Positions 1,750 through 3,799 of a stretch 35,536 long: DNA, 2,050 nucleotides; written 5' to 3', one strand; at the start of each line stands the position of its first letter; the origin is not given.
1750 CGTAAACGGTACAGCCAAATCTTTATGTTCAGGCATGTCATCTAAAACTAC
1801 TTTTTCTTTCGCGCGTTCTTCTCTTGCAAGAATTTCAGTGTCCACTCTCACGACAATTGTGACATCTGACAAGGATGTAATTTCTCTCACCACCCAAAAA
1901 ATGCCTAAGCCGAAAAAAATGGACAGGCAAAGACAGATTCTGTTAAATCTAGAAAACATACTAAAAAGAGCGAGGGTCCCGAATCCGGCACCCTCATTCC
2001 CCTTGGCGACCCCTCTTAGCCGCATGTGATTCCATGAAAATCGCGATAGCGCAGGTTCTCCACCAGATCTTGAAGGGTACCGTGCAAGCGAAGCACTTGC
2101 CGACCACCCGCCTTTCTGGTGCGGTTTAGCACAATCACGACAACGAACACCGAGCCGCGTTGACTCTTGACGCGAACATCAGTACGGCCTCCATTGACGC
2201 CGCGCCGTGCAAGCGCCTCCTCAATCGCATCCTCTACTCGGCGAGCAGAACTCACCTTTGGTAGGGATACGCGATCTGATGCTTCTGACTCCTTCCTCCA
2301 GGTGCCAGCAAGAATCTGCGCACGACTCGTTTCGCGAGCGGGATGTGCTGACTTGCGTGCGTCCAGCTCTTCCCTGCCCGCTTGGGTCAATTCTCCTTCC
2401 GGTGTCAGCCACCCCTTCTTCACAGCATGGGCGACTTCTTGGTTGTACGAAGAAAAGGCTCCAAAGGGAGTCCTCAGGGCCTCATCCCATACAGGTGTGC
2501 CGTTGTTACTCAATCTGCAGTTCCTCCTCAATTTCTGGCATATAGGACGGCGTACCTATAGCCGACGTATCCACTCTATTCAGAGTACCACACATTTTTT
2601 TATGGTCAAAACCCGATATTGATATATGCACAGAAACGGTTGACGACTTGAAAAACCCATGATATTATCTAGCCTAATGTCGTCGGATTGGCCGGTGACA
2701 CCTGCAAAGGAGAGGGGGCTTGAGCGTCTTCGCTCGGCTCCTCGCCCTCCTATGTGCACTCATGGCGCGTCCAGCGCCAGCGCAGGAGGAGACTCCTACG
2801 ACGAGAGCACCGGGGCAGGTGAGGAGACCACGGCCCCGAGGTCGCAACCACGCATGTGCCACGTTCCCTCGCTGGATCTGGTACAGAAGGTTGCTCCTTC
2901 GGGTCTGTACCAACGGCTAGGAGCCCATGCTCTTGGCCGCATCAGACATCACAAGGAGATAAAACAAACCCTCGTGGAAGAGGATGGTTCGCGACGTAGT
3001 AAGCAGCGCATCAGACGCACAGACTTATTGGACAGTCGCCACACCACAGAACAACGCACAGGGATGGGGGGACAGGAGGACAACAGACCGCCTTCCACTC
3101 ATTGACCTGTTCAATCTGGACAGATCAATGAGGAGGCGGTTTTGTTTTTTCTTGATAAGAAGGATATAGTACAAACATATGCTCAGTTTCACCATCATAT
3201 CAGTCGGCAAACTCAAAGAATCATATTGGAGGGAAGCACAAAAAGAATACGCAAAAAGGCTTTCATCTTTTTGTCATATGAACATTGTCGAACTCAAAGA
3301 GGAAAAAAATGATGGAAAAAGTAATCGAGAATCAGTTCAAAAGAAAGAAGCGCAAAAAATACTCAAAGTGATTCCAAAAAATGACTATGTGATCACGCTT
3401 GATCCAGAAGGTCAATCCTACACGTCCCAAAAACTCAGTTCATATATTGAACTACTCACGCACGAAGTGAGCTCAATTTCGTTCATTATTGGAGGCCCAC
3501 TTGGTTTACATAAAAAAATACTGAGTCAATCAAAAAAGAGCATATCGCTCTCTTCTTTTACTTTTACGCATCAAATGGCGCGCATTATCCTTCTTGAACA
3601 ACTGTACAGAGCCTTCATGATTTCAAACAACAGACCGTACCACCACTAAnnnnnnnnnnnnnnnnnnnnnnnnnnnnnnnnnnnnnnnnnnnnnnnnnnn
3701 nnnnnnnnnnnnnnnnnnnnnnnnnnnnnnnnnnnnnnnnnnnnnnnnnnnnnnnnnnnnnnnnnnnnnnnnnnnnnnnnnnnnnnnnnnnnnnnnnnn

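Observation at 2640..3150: Candidate novel large structured ncRNA: ~470-nt GC-rich, hairpin-dense transcript with no coding signature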

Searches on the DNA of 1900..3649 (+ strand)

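Call 5: search_rna_families(source=window, start=1900, end=3300, threshold=evalue, max_evalue=10, show_alignments=2)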
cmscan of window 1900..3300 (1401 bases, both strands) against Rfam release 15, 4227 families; matches with E-value up to 10: 11.
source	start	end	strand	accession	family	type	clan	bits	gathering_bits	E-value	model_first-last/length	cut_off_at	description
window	1954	1996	-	RF02523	ROSE_3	Cis-reg; thermoregulator;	-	20.1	43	0.25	1-69/69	no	Repression of heat shock gene expression (ROSE) element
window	3125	3203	-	RF00145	snoZ105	Gene; snRNA; snoRNA; CD-box;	-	19.1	45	3.4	1-72/72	no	Small nucleolar RNA Z105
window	3102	3128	+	RF02266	XIST_intron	Gene; lncRNA;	-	17.2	70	7.7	1-68/68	no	XIST 3' intron conserved motif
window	3079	3148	-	RF03771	mir-341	Gene; miRNA;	-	16.6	90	3.5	1-96/96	no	mir-341 microRNA precursor family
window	2086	2164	-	RF02236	asX2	Gene; sRNA;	-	16.5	70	2.9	1-87/87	no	Xanthomonas sRNA asX2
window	3141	3179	+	RF03548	mir-302_2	Gene; miRNA;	-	16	70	7.5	1-68/68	no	mir-302_2 microRNA precursor family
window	2828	2872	-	RF02040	HOTTIP_1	Gene; lncRNA;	-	15.8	50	1.7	1-57/57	no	HOXA transcript at the distal tip, conserved region 1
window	2699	2758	-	RF01918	mir-1249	Gene; miRNA;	-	15.5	83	6.1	1-75/75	no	mir-1249 microRNA precursor family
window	2804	2886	+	RF04307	HCV_SL8670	Cis-reg;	-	15.5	61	8.9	1-92/92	no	Hepatitis C virus stem-loop SL8670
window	2899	2946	+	RF00637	mir-276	Gene; miRNA;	-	15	62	2.3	1-90/90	no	mir-276 microRNA precursor family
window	2193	2273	-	RF02571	Mcr7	Gene; sRNA;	-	13.8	380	1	1-351/351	no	mcr7 sRNA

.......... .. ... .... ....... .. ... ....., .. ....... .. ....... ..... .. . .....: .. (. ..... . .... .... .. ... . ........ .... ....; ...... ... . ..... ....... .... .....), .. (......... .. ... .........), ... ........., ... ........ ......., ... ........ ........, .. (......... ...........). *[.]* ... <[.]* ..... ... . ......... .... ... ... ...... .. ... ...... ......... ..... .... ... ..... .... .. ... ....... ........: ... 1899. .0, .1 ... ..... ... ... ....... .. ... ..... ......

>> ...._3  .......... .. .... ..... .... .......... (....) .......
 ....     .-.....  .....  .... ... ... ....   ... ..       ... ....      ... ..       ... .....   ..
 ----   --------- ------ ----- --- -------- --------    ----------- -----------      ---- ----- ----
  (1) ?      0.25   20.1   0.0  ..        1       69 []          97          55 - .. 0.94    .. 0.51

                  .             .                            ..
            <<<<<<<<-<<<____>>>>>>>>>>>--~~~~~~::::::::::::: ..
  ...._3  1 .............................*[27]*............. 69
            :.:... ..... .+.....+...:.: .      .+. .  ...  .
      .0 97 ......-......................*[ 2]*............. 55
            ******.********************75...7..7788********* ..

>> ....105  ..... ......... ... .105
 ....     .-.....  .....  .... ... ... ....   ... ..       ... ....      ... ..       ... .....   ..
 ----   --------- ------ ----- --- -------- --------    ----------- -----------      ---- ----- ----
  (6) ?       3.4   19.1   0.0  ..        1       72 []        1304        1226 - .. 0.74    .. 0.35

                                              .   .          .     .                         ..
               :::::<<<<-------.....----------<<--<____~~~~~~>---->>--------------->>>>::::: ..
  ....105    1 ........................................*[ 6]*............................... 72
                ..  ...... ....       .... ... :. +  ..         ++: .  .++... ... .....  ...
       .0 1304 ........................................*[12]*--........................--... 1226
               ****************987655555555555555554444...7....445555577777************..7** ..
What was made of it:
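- Tried and rejected: It is the terminator hairpin of the neighbouring gene (call 5).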

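Call 22: search_dna_similar(query=window:2640-3150:+, collection=phages, mode=distant, max_evalue=0.01)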
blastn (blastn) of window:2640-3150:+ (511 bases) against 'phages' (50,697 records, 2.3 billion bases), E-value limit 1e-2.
No match.

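Call 23: search_dna_similar(query=window:2640-3150:+, collection=plasmids, mode=distant, max_evalue=0.01)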
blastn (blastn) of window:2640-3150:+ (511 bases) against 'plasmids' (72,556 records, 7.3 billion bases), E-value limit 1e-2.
No match.
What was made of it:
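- Tried and rejected: blastn in 'distant' mode against phages and plasmids gave no match (calls 22, 23).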

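Call 81: search_rna_families(source=L059, start=9440, end=10030, threshold=evalue, max_evalue=10)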
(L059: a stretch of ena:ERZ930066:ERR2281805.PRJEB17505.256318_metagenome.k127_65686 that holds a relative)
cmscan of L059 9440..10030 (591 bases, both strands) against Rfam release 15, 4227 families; matches with E-value up to 10: 3.
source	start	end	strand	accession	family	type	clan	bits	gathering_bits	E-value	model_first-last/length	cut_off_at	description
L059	9562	9672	+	RF02631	Hrs13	Gene; sRNA;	-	13.3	52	2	1-82/82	no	Hfq-regulated sRNA 13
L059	9686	9733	-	RF00637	mir-276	Gene; miRNA;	-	12.9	62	4.3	1-90/90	no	mir-276 microRNA precursor family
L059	9440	9448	+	RF03010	mcrA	Gene; sRNA;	-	10.6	57.6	5.3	43-51/51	5'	mcrA RNA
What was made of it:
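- On Any Rfam 15 family (4227 covariance models, including RNase P, tmRNA, SRP, 6S, OLE, ROOL, GOLLD, raiA, HEARO, group I and II introns, and riboswitches): At E <= 10 over 1900-3300 and over L059 9440-10030 there are only unrelated noise hits of 10-20 bits (miRNA, snoRNA and lncRNA models), and only a weak mir-276 match to the invariant P9 hairpin recurs in both species (calls 5, 81).
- Closest known: Orphan large structured bacterial ncRNAs found as GC-rich or conserved intergenic regions. Different: No covariance model of any of these families matches, even at E = 10 (calls 5, 81).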

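Call 84: build_rna_model(alignment_id=A6)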
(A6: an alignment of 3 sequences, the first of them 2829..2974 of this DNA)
Model R1 built from alignment A6 (3 sequences, 149 columns); structure: RNAalifold consensus.
model positions 147; base pairs 31; branch points 2; effective number of sequences 1.1; information 0.589 bits per position. Calibrated on 0.2 Mb of random sequence (short: E-values are rough).
structure used (alignment columns):
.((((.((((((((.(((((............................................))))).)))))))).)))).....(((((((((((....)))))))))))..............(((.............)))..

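Call 85: search_with_rna_model(model_id=R1, sources=[window, L044, L045, L046, L047, L048, L049, L050, L059, L061], max_evalue=10)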
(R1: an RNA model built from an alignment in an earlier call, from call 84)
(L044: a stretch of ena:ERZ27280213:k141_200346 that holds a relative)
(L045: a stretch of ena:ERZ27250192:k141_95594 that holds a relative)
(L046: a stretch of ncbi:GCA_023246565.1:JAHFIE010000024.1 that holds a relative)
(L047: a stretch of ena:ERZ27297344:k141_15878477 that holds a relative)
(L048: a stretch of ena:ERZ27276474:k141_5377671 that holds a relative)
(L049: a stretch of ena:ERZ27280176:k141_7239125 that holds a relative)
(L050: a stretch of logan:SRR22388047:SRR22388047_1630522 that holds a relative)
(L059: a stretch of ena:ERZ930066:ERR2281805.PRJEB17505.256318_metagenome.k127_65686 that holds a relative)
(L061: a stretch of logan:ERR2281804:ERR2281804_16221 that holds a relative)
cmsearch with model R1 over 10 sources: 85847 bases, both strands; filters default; matches with E-value up to 10: 5.
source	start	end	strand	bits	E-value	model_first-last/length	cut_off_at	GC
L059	9660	9806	-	179.2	5.5e-49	1-147/147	no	0.6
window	2829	2974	+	160.6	9.7e-44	1-147/147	no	0.58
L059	9723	9810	+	14.2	0.017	1-147/147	no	0.65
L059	9693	9718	+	10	0.25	89-114/147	no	0.65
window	2914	2939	-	9.3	0.39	89-114/147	no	0.69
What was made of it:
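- Tried and rejected: A covariance model of the core (R1) found no further copy in the window or in the relatives' loci (calls 84, 85).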

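Call 86: search_rna_families(sources=[L059, L060, L046, L047, L050], threshold=gathering)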
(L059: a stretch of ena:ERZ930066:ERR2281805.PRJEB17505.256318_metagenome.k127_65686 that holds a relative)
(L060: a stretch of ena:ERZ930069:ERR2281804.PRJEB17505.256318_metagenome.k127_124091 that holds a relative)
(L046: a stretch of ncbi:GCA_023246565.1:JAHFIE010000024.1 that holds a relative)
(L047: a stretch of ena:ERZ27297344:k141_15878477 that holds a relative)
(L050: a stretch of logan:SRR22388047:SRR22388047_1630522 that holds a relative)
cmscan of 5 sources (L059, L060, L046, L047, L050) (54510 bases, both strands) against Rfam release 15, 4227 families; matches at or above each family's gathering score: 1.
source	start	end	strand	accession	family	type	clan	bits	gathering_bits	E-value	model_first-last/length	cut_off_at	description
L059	15111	15184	+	RF00005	tRNA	Gene; tRNA;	CL00001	60.2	29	1.3e-10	1-71/71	no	tRNA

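Call 109: search_rna_families(source=L059, start=13400, end=14320, threshold=evalue, max_evalue=1)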
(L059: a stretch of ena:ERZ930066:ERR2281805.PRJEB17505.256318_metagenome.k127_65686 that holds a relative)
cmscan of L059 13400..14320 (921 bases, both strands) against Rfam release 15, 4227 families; matches with E-value up to 1: 0.
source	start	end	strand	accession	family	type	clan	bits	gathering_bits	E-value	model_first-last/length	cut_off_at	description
